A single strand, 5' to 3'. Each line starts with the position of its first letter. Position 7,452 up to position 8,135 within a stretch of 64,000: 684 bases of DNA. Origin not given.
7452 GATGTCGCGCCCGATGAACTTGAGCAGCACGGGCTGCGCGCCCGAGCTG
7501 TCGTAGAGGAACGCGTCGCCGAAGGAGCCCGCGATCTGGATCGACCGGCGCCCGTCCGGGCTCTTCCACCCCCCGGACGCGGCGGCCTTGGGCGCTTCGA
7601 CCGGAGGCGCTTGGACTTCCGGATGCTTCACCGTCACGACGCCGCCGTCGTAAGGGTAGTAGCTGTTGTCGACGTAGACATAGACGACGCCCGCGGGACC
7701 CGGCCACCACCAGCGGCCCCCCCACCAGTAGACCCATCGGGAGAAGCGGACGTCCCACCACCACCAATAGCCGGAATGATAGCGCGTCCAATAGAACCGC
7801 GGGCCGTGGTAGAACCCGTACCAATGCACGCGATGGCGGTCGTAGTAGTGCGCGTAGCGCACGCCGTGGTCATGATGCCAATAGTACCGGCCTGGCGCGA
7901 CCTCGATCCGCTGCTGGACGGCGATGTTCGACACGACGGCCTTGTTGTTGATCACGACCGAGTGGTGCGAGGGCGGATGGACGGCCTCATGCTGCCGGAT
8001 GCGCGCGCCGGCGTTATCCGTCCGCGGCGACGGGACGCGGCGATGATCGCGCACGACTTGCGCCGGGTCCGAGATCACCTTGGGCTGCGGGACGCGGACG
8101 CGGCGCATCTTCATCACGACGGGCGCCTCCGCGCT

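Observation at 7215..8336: Secreted protein with an extreme Trp/Tyr/His-rich core (WWWW, WWW runs)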

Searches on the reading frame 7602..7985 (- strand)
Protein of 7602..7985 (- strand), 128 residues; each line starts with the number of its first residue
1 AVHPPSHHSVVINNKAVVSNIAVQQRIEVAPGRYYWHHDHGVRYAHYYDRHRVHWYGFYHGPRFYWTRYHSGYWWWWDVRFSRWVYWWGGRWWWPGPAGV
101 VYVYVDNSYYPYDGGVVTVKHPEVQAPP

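Call 51: predict_structure(alignment_id=A4)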
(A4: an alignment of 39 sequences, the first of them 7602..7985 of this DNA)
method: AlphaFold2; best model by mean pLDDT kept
length: 128 residues; sequences in the alignment: 39
mean_pLDDT: 88.3   pTM: 0.77
mean pLDDT of the five models: 88.3, 87.6, 87.1, 86.9, 86.1
residues with pLDDT >= 90: 90; 70-90: 23; 50-70: 13; < 50: 2
segments of 3 or more residues with pLDDT < 50: none
pLDDT, mean of each block of 10 residues (from residue 1): 84 94 95 97 96 94 91 92 93 92 92 68 54
secondary structure, 60 per line:
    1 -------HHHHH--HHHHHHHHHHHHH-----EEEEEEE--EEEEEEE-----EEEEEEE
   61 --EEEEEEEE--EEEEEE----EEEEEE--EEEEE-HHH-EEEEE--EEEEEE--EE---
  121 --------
elements in order: H8-12 H15-27 E33-39 E42-48 E54-60 E63-70 E73-78 E83-88 E91-95 E101-105 E108-113

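Call 53: find_homologous_proteins(query=A4, max_evalue=0.001)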
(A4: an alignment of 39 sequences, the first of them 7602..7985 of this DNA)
Query A4 (39 sequences) (128 aa, profile of the alignment): 20 proteins with E <= 0.001 among 1507 candidates.
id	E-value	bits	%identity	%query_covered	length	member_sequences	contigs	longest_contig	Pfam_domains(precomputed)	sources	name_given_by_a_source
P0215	1.6e-34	137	48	86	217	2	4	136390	-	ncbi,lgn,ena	-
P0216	7.6e-34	134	47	87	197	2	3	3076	-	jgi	jgi:hypothetical protein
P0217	1.3e-33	134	46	95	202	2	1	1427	-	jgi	jgi:hypothetical protein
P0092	5.2e-33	132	52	78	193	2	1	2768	-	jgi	jgi:hypothetical protein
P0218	1.7e-32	130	49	78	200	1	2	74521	-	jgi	jgi:hypothetical protein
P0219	2.5e-32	129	40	94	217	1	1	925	-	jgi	-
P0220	4.6e-32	129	49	76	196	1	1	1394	-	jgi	jgi:hypothetical protein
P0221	5.1e-31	125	36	89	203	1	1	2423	-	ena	-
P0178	1.3e-29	121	42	77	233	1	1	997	-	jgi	jgi:hypothetical protein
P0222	1.8e-29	120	46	77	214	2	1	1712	-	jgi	jgi:hypothetical protein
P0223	2.2e-29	120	41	79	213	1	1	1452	-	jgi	-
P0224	2.2e-28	117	46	81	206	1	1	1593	-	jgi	jgi:hypothetical protein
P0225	3.4e-28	116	62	72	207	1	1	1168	-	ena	-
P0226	7.2e-28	115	38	84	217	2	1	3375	-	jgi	jgi:hypothetical protein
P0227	7.8e-28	115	40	98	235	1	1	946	-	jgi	jgi:hypothetical protein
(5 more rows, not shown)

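Call 64: find_encoding_contigs(protein=P0215, flank=7000, max_places=2)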
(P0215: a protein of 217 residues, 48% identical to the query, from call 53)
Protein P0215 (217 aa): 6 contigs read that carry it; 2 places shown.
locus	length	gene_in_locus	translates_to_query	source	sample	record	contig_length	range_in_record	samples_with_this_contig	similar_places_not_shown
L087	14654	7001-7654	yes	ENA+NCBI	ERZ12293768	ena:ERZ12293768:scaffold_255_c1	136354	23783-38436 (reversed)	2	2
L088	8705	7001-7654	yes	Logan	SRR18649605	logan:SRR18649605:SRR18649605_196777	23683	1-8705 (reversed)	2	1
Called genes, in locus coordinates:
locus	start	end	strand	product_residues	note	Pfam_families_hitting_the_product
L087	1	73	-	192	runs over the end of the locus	-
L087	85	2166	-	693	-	PF01433:Peptidase_M1, PF13646:HEAT_2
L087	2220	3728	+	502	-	-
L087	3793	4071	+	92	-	-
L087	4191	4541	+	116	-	-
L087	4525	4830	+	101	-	PF21716:dnstrm_HI1420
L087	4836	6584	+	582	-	PF00496:SBP_bac_5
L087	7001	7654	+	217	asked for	-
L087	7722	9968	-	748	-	PF00141:peroxidase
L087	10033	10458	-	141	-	PF01475:FUR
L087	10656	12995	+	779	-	PF08447:PAS_3, PF13188:PAS_8, PF00989:PAS, PF08448:PAS_4, PF13426:PAS_9, PF00512:HisKA, PF02518:HATPase_c, PF00072:Response_reg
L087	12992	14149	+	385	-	PF00072:Response_reg, PF00512:HisKA, PF02518:HATPase_c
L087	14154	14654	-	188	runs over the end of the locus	-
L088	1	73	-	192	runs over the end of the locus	-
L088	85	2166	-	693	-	PF01433:Peptidase_M1, PF13646:HEAT_2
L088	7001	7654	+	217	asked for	-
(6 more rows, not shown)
